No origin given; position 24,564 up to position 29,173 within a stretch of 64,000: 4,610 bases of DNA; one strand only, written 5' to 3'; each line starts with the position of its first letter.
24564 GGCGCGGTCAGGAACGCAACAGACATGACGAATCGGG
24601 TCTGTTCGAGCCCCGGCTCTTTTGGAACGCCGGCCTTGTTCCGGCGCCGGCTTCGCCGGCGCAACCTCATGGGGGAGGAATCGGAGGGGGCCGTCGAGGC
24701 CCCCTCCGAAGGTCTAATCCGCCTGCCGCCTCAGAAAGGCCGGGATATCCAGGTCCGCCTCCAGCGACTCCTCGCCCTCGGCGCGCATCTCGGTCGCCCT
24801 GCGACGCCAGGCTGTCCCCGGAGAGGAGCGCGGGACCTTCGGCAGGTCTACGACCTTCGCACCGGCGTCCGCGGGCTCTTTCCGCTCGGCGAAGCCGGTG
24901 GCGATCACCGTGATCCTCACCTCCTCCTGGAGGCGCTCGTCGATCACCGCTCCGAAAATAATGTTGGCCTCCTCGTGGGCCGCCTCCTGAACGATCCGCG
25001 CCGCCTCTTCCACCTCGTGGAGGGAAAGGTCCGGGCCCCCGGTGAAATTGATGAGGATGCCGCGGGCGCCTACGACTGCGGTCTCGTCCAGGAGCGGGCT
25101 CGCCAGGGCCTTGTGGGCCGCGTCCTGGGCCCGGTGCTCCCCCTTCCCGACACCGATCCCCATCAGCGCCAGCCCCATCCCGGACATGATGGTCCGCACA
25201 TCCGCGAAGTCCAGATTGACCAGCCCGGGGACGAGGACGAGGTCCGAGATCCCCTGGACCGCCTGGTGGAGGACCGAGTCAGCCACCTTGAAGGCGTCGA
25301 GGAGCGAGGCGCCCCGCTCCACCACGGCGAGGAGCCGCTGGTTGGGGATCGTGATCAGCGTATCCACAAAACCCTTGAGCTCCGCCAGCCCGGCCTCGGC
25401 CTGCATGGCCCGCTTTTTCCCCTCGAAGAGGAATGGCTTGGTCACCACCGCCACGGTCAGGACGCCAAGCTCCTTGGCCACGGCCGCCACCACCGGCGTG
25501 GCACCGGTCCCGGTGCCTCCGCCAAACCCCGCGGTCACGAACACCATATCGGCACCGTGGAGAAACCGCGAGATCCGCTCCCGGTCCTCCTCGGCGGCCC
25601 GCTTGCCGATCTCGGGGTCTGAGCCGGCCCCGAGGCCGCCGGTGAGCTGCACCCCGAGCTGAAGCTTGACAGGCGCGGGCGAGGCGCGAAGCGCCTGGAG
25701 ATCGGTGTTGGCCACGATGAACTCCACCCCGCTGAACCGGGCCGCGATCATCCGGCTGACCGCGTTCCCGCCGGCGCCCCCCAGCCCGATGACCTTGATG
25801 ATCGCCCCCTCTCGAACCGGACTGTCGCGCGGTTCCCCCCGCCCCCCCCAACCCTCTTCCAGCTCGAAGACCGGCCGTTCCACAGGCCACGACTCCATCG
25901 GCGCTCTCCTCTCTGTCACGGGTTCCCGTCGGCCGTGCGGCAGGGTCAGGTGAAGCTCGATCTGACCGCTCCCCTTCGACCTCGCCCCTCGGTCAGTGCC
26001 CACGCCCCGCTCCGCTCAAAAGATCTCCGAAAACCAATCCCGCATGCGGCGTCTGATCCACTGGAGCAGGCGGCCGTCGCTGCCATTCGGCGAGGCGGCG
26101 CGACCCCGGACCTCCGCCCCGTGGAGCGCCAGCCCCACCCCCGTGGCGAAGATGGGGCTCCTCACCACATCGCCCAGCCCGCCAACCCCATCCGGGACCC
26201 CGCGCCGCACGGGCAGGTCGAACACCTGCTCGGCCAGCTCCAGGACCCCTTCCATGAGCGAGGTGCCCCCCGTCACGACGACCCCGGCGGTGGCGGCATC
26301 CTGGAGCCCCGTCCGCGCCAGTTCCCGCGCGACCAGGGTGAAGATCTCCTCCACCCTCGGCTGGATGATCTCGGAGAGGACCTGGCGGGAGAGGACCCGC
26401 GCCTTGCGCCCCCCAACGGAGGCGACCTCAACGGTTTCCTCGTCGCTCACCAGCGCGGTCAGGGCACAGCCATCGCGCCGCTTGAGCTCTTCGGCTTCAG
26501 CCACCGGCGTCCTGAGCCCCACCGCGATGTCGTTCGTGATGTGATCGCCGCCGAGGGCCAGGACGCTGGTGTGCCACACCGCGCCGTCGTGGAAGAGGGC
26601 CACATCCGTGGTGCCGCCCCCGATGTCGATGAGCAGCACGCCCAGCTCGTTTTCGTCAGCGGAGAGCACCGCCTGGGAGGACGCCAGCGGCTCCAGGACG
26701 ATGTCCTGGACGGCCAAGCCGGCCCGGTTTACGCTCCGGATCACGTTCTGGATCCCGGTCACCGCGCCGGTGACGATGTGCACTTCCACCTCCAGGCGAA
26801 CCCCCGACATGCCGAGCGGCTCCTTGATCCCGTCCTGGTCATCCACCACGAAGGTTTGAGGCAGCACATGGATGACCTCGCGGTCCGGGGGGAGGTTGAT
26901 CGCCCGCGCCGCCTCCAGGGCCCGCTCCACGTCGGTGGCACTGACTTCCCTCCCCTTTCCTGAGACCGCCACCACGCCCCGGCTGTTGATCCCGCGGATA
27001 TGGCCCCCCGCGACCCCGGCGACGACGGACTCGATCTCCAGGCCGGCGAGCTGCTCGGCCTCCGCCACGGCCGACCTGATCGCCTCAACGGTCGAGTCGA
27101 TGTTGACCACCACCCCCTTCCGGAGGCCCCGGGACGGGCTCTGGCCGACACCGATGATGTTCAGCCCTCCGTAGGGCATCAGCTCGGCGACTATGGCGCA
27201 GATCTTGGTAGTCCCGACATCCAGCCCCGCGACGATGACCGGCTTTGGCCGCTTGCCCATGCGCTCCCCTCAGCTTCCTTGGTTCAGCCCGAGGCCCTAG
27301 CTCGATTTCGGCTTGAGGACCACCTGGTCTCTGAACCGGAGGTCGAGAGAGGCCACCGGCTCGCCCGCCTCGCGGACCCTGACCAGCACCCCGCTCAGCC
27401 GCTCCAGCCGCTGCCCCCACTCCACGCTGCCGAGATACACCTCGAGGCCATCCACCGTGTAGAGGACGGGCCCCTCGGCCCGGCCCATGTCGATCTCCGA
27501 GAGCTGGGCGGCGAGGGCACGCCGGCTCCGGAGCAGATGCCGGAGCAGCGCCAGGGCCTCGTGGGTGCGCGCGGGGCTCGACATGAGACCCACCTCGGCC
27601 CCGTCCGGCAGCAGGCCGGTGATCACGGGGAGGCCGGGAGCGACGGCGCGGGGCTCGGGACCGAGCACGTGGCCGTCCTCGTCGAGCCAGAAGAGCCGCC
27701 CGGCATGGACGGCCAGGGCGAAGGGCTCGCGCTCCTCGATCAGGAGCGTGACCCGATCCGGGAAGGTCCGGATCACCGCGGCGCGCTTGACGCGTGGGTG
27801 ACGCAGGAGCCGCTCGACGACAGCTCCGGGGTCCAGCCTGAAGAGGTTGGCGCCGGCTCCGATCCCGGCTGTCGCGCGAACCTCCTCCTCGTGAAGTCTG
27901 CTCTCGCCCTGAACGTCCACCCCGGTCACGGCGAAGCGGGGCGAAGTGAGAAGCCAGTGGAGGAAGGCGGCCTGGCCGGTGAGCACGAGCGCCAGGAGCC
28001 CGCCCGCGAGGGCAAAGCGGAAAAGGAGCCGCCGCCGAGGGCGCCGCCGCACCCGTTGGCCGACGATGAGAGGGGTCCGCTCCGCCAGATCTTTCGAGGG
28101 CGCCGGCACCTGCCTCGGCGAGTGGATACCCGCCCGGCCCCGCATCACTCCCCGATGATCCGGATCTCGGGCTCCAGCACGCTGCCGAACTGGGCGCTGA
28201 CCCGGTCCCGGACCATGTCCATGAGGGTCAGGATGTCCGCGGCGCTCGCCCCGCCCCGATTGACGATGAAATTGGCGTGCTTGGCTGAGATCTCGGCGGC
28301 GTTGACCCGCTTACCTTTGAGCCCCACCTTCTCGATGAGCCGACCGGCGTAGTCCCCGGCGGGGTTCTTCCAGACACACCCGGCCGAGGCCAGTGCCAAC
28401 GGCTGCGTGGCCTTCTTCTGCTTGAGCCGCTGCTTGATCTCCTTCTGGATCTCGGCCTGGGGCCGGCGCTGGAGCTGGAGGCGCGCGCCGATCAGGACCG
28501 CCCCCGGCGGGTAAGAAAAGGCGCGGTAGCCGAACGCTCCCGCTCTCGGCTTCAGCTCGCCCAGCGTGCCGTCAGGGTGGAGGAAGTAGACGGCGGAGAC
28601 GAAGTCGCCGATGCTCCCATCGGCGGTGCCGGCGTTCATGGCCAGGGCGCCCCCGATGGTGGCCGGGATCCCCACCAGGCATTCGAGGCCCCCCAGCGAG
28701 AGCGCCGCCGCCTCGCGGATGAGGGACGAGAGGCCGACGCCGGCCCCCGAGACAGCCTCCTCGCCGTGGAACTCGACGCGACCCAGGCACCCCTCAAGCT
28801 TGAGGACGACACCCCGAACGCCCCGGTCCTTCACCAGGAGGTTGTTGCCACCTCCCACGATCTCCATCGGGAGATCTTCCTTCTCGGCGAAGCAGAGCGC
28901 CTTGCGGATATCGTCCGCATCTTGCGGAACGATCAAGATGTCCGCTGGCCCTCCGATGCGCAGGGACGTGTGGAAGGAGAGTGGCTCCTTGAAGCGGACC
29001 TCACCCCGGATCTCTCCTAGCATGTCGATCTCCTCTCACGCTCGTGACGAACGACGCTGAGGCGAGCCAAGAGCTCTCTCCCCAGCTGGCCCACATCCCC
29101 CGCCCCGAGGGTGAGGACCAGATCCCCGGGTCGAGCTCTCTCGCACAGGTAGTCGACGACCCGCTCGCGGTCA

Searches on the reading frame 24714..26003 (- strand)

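Call 25: search_protein_families(library=pfam, max_evalue=0.0001, proteins=[window:24714-26003:-])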
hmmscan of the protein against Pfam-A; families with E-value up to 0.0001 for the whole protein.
window:24714-26003:- (429 aa): 2 families
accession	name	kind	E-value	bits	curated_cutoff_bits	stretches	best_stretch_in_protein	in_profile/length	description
PF00091.31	Tubulin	-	3e-45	155.3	33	1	69-228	2-189/190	Tubulin/FtsZ family, GTPase domain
PF12327.13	FtsZ_C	-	8.5e-35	119.4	27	1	277-371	1-94/95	FtsZ family, C-terminal domain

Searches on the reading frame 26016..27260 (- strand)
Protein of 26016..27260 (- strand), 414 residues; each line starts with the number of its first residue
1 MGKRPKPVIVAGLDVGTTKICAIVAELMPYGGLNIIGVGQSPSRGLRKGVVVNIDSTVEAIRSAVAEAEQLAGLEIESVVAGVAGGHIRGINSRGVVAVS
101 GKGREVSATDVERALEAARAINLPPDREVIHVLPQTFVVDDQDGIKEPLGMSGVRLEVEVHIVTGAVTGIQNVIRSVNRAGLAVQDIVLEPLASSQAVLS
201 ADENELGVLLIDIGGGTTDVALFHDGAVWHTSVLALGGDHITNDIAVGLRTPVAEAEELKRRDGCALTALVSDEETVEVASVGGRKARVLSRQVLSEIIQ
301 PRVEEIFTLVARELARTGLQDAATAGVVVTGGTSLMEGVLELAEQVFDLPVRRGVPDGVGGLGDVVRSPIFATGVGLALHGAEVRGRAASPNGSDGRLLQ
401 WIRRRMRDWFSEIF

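Call 25: search_protein_families(library=pfam, max_evalue=0.0001, proteins=[window:26016-27260:-])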
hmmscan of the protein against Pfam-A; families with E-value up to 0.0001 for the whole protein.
window:26016-27260:- (414 aa): 6 families
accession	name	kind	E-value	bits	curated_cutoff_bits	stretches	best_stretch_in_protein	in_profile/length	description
PF14450.12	FtsA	-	1.6e-49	167.9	31.8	2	210-376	2-127/127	Cell division protein FtsA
PF02491.25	SHS2_FTSA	-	2.5e-33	114.7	25.4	1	85-164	1-79/79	SHS2 domain inserted in FTSA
PF06723.19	MreB_Mbl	-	1.7e-13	50.6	27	1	203-352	142-302/327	MreB/Mbl protein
PF06277.17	EutA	-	1.7e-07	30.9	27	1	197-248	135-185/475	Ethanolamine utilisation protein EutA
PF11104.14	PilM_2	-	7.5e-07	28.8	27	0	169-263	137-237/340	Type IV pilus assembly protein PilM;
PF00012.26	HSP70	-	6.3e-05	21.8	20.6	0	176-358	155-362/599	Hsp70 protein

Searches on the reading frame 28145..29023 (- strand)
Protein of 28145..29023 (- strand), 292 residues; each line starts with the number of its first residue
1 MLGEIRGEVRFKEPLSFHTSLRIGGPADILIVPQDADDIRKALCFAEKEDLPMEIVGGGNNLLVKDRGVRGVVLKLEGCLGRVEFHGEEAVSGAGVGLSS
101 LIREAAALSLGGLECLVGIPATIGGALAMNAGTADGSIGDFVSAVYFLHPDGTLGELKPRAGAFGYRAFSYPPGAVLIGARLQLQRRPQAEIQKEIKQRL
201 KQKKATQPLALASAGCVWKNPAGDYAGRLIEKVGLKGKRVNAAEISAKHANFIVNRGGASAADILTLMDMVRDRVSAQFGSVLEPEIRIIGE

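Call 52: search_protein_families(library=pfam, max_evalue=0.00001, proteins=[window:28145-29023:-])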
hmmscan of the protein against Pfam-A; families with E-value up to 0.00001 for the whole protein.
window:28145-29023:- (292 aa): 2 families
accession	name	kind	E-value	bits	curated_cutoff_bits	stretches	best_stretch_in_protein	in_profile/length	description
PF02873.21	MurB_C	-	2.7e-34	117.7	27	1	191-290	1-99/99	UDP-N-acetylenolpyruvoylglucosamine reductase, C-terminal domain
PF01565.28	FAD_binding_4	-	1.7e-19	70.3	26.4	1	28-154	2-135/139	FAD binding domain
